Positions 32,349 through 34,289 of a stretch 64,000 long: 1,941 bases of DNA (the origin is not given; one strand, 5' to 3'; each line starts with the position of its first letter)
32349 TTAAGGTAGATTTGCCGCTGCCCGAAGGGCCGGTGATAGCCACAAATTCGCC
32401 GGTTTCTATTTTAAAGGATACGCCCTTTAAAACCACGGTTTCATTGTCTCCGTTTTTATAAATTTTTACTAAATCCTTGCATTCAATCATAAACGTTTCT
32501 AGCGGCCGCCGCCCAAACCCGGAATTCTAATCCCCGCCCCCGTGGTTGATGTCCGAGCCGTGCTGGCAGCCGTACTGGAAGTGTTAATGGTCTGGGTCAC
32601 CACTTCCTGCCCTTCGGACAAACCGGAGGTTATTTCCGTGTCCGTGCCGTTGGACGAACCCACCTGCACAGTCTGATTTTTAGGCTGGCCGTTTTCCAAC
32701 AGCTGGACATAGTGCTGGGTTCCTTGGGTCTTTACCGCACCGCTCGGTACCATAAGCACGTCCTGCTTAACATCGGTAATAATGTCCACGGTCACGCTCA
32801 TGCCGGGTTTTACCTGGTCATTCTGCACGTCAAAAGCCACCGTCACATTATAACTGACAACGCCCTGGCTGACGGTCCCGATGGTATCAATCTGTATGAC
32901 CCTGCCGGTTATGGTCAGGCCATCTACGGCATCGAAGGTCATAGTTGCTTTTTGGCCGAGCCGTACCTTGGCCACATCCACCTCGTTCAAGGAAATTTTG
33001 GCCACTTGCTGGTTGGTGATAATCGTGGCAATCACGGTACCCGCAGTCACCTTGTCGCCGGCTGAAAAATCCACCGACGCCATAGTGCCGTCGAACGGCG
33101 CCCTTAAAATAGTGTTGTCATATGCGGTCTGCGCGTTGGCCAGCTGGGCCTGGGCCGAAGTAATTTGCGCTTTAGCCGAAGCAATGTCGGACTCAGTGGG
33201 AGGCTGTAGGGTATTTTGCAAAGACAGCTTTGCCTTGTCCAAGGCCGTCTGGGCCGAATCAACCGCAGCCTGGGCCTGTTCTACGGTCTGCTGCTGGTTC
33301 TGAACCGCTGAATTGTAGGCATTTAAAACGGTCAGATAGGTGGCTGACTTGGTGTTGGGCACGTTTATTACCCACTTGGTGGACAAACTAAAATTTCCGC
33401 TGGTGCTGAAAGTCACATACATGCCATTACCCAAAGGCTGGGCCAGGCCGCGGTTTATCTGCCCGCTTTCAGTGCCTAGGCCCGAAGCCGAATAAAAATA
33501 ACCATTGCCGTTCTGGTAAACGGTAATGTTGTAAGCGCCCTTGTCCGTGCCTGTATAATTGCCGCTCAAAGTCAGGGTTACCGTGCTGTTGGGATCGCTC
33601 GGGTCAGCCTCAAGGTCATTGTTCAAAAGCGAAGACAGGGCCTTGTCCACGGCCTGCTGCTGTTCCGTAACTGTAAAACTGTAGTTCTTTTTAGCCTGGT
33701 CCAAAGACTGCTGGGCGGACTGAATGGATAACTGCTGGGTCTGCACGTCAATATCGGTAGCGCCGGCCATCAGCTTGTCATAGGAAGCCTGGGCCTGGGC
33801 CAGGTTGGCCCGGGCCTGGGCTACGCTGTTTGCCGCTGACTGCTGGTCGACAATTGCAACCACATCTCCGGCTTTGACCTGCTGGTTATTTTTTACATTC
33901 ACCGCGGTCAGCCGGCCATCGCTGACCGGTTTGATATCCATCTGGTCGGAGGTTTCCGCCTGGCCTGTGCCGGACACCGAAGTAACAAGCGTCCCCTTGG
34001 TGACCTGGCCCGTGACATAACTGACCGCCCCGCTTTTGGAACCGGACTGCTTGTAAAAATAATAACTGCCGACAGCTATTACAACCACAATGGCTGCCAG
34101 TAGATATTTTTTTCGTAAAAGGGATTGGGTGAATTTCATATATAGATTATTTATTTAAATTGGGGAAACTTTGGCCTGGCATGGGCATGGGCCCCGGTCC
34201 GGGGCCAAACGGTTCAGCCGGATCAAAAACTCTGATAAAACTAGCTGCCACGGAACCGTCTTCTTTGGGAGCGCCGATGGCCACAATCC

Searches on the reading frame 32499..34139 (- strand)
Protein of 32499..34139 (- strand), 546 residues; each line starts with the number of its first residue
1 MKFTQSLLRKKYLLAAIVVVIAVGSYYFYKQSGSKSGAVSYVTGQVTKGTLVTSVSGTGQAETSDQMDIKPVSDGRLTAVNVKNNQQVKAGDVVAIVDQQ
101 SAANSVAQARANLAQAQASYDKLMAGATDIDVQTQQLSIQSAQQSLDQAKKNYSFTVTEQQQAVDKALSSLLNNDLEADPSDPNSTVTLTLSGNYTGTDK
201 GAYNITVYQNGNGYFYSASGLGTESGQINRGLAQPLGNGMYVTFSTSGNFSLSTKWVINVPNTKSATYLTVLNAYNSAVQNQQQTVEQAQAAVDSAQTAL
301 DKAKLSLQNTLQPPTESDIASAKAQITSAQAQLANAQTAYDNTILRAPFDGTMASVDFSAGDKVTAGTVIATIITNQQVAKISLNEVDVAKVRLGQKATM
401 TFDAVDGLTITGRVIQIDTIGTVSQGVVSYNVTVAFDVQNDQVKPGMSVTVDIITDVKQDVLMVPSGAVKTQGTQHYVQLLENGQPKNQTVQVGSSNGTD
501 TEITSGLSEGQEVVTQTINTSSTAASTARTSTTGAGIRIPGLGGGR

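Call 76: search_protein_families(library=pfam, proteins=[window:32499-34139:-], max_evalue=0.0001)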
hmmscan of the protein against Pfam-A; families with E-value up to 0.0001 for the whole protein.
window:32499-34139:- (546 aa): 5 families
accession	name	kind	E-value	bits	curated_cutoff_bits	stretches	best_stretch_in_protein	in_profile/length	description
PF13437.12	HlyD_3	-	7.6e-13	49.6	22.2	1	345-446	2-106/106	HlyD family secretion protein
PF16576.10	HlyD_D23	-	4.4e-11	42.9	30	1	318-448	78-213/214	Barrel-sandwich domain of CusB or HlyD membrane-fusion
PF13533.13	Biotin_lipoyl_2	-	5.4e-11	42.5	29.8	1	73-98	7-32/32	Biotin-lipoyl like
PF00364.28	Biotin_lipoyl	-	9.8e-06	25.8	22.1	0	344-373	44-73/73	Biotin-requiring enzyme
PF02321.23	OEP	-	2.5e-05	24.6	22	1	263-344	101-179/187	Outer membrane efflux protein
